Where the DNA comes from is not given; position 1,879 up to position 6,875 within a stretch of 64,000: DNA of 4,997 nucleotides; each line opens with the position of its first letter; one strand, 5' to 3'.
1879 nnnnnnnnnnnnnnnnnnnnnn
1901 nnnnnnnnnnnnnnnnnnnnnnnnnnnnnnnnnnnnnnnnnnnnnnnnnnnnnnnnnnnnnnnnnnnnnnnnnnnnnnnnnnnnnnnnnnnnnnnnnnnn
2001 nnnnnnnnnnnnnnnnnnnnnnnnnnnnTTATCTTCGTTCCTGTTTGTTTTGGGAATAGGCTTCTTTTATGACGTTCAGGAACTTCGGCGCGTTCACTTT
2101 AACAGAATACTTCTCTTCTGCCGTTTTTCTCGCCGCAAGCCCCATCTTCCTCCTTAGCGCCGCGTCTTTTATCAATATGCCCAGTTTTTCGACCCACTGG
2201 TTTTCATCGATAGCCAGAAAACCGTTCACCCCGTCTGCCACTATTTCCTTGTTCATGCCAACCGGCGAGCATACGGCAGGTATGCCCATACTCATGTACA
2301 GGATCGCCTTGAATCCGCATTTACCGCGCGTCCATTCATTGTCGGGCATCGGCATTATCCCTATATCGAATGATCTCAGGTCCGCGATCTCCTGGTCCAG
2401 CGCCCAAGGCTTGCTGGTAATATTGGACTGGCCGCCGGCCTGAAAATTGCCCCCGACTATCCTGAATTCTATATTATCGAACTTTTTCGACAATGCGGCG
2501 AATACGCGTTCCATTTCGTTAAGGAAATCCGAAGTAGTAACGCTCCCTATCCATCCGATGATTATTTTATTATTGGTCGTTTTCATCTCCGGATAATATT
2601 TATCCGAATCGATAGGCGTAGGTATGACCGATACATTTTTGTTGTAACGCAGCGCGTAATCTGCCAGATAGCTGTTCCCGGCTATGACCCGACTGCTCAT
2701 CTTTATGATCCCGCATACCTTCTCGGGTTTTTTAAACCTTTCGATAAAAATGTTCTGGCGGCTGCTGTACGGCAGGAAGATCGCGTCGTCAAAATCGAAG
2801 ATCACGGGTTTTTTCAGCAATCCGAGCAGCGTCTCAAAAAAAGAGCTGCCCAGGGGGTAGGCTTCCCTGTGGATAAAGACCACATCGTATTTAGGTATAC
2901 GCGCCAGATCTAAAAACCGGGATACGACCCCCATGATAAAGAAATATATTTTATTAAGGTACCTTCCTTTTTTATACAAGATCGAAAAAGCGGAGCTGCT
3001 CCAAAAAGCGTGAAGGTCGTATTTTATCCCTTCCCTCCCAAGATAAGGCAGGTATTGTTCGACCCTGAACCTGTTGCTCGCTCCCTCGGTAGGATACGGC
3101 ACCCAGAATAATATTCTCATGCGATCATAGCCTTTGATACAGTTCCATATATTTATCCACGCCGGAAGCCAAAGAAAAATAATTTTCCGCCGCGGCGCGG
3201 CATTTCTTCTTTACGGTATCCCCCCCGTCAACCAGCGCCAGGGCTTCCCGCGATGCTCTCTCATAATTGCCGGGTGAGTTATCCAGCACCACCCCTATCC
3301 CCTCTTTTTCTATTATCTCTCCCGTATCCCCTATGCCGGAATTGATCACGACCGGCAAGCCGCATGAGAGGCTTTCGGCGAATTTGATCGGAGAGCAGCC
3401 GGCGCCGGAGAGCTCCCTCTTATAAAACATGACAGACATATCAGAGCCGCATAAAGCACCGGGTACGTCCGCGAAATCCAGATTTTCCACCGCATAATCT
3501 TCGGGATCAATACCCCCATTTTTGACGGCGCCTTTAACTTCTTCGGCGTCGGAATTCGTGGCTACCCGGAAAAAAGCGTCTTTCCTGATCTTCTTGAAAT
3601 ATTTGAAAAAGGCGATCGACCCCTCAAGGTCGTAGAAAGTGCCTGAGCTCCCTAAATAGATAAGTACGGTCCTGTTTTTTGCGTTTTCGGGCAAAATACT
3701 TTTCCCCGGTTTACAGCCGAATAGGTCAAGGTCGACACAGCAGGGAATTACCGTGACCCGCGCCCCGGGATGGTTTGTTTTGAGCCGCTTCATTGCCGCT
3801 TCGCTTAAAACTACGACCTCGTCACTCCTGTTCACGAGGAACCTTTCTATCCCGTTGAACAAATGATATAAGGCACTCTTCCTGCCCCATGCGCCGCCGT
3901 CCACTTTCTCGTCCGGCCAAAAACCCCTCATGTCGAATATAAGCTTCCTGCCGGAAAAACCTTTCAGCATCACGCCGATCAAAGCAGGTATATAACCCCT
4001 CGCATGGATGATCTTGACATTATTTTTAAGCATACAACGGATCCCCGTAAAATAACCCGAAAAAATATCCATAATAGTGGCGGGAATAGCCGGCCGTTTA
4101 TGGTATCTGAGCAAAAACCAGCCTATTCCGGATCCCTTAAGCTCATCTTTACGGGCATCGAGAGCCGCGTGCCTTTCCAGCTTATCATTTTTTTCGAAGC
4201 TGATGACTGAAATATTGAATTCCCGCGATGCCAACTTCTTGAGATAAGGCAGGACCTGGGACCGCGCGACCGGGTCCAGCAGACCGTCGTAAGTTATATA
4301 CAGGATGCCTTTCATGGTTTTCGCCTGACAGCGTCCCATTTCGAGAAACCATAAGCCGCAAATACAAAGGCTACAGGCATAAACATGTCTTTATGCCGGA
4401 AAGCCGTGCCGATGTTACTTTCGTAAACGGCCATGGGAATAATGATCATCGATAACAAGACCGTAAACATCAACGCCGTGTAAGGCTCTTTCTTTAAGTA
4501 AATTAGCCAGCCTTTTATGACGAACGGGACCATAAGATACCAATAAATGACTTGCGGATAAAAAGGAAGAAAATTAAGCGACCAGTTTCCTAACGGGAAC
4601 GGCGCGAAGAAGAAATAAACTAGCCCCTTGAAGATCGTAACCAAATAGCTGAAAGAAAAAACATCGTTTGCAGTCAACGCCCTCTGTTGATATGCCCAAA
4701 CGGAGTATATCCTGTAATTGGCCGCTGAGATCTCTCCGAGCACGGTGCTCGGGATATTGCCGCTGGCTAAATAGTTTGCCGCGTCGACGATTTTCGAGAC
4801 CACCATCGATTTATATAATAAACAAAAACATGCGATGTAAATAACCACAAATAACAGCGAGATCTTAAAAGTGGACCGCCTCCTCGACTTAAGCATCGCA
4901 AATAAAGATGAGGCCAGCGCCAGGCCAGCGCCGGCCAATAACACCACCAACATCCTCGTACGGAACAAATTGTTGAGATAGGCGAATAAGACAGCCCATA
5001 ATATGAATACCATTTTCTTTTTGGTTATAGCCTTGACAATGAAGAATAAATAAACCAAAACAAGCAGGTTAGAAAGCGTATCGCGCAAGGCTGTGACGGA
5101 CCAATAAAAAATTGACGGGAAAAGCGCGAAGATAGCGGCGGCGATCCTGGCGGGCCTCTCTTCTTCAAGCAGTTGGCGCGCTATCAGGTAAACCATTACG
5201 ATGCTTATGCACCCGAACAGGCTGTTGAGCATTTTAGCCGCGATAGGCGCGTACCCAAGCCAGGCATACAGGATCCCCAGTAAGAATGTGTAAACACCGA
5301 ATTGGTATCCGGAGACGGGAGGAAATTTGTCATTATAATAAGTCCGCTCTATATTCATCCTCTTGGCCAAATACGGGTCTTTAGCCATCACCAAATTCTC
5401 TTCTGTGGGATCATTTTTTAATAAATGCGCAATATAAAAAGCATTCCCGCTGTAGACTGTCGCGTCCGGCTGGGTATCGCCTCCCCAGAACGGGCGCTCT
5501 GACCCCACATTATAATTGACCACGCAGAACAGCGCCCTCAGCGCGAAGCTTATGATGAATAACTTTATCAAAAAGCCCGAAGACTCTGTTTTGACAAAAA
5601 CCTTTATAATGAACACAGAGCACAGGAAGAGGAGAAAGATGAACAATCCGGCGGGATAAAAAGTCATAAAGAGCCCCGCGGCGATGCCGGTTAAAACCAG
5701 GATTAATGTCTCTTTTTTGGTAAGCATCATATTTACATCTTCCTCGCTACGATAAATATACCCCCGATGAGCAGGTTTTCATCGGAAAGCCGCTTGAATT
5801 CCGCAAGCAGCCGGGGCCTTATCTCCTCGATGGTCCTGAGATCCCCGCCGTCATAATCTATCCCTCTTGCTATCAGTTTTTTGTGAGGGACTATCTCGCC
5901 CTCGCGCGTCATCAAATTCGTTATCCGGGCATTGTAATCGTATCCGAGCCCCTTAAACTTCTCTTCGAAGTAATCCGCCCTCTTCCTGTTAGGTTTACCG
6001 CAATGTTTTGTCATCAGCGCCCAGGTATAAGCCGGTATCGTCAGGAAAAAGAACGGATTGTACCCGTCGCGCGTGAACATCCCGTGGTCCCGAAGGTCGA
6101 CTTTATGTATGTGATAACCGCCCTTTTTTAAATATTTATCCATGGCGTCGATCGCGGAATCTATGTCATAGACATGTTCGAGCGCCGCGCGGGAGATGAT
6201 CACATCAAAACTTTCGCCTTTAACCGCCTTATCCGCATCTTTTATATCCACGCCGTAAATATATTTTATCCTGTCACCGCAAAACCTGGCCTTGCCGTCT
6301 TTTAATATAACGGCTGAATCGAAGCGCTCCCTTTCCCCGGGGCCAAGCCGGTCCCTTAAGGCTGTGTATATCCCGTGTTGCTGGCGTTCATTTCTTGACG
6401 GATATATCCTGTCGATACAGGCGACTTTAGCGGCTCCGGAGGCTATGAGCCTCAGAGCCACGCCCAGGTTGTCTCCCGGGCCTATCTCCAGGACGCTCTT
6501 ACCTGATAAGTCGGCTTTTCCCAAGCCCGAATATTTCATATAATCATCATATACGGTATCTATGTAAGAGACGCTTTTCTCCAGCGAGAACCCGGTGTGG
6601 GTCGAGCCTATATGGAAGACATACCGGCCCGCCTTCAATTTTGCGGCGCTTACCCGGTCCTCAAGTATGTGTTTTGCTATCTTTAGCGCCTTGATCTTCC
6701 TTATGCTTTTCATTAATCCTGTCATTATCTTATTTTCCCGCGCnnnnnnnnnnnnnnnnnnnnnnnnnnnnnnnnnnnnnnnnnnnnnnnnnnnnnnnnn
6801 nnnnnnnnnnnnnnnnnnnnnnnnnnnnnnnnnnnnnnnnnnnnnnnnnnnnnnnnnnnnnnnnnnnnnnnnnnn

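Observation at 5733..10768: ArnC/ArnD/ArnT-like lipid-linked sugar transfer module (GT2 + NodB deacetylase + GT-C) with two embedded methyltransferases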

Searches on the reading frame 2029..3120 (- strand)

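Call 4: search_protein_families(library=pfam, proteins=[window:2029-3120:-], max_evalue=0.01)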
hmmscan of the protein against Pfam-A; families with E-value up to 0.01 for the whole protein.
window:2029-3120:- (363 aa): 4 families
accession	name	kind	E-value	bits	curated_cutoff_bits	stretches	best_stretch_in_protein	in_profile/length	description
PF13692.12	Glyco_trans_1_4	-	2.3e-11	44.6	27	1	187-319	3-142/142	Glycosyl transferases group 1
PF00534.26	Glycos_transf_1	-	1.3e-09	38.3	26.4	1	275-332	112-171/172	Glycosyl transferases group 1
PF13439.12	Glyco_transf_4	-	0.00016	22.2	28.5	1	53-173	48-169/170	Glycosyltransferase Family 4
PF13524.12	Glyco_trans_1_2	-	0.0022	18.4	25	1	206-347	5-142/144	Glycosyl transferase-like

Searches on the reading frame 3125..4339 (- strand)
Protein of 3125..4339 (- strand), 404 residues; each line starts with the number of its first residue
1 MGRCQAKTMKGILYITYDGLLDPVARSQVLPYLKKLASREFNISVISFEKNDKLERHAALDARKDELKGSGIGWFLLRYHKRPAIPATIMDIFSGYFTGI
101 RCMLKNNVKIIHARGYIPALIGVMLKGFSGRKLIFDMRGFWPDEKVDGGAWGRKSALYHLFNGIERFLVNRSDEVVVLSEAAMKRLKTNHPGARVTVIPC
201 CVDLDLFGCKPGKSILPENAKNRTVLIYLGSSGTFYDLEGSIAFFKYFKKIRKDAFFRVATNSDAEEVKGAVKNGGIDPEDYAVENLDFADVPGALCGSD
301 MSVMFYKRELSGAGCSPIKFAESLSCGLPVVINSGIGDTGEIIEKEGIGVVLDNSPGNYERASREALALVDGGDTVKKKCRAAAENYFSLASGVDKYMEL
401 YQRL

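Call 4: search_protein_families(library=pfam, proteins=[window:3125-4339:-], max_evalue=0.01)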
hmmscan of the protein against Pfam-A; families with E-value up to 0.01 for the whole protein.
window:3125-4339:- (404 aa): 4 families
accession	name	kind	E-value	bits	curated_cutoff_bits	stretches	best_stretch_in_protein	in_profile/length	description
PF13439.12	Glyco_transf_4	-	1.1e-12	48.7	28.5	1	34-205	13-169/170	Glycosyltransferase Family 4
PF13579.12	Glyco_trans_4_4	-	5.5e-08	33.8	29.7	1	66-200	34-157/158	Glycosyl transferase 4-like domain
PF13692.12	Glyco_trans_1_4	-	7e-06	26.8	27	1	232-353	7-125/142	Glycosyl transferases group 1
PF00534.26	Glycos_transf_1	-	0.0015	18.5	26.4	1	315-373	104-159/172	Glycosyl transferases group 1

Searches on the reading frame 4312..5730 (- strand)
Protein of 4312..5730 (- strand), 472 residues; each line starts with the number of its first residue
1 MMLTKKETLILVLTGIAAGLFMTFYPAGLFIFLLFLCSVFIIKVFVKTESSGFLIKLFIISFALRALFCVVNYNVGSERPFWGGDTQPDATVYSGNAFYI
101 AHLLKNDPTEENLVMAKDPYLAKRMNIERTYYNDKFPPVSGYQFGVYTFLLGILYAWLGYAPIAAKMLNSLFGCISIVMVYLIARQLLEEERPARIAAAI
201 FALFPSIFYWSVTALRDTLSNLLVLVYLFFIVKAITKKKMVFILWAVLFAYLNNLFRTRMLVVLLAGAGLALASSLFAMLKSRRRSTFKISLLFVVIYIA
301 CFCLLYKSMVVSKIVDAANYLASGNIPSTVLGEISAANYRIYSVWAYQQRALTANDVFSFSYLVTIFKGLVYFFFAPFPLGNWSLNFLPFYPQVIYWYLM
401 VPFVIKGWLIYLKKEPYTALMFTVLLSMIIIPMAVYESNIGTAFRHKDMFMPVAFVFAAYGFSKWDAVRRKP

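Call 4: search_protein_families(library=pfam, proteins=[window:4312-5730:-], max_evalue=0.01)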
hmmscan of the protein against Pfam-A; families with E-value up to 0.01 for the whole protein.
window:4312-5730:- (472 aa): 1 family
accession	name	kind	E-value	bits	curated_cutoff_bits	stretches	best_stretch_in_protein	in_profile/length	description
PF13231.12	PMT_2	-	7.8e-07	29.9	26.1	1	154-303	13-153/160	Dolichyl-phosphate-mannose-protein mannosyltransferase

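Call 5: search_protein_families(library=ncbifam, proteins=[window:4312-5730:-], max_evalue=0.01)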
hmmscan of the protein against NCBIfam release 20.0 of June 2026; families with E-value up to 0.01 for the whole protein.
window:4312-5730:- (472 aa): 0 families

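Call 61: search_solved_structures(query=window:4312-5730:-, max_evalue=1)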
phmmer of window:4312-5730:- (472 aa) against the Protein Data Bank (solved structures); distinct sequences matched with E-value up to 1: 0.

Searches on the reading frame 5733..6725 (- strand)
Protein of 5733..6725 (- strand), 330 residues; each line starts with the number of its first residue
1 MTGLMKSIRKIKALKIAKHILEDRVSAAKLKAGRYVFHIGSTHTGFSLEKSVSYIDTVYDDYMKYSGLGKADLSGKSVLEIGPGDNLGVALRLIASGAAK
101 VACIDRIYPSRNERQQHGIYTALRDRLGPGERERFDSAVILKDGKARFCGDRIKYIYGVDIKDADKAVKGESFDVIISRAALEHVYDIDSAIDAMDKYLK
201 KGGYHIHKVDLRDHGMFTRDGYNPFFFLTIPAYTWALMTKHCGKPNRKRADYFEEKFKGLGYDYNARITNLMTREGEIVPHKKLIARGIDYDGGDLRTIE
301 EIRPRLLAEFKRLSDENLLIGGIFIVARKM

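Call 4: search_protein_families(library=pfam, proteins=[window:5733-6725:-], max_evalue=0.01)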
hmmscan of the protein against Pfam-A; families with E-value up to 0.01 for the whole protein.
window:5733-6725:- (330 aa): 5 families
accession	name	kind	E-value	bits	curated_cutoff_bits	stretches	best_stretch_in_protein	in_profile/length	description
PF13489.12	Methyltransf_23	-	7.7e-10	39.2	27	1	69-263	17-160/164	Methyltransferase domain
PF08241.18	Methyltransf_11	-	8.1e-07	30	21.2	1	167-206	55-94/95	Methyltransferase domain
PF13847.12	Methyltransf_31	-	1.1e-06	28.9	27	1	160-206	62-108/145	Methyltransferase domain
PF08242.18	Methyltransf_12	-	1.6e-05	26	30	1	141-204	33-97/98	Methyltransferase domain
PF13649.12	Methyltransf_25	-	0.0043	18.1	27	0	167-203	59-97/97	Methyltransferase domain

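Call 5: search_protein_families(library=ncbifam, proteins=[window:5733-6725:-], max_evalue=0.01)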
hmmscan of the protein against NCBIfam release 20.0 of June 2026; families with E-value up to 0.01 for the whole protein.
window:5733-6725:- (330 aa): 1 family
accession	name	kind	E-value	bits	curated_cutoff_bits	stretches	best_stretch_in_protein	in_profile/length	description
TIGR01983.1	UbiG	equivalog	0.00052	19.4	102.95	0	160-204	105-148/228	bifunctional 2-polyprenyl-6-hydroxyphenol methylase/3-demethylubiquinol 3-O-methyltransferase UbiG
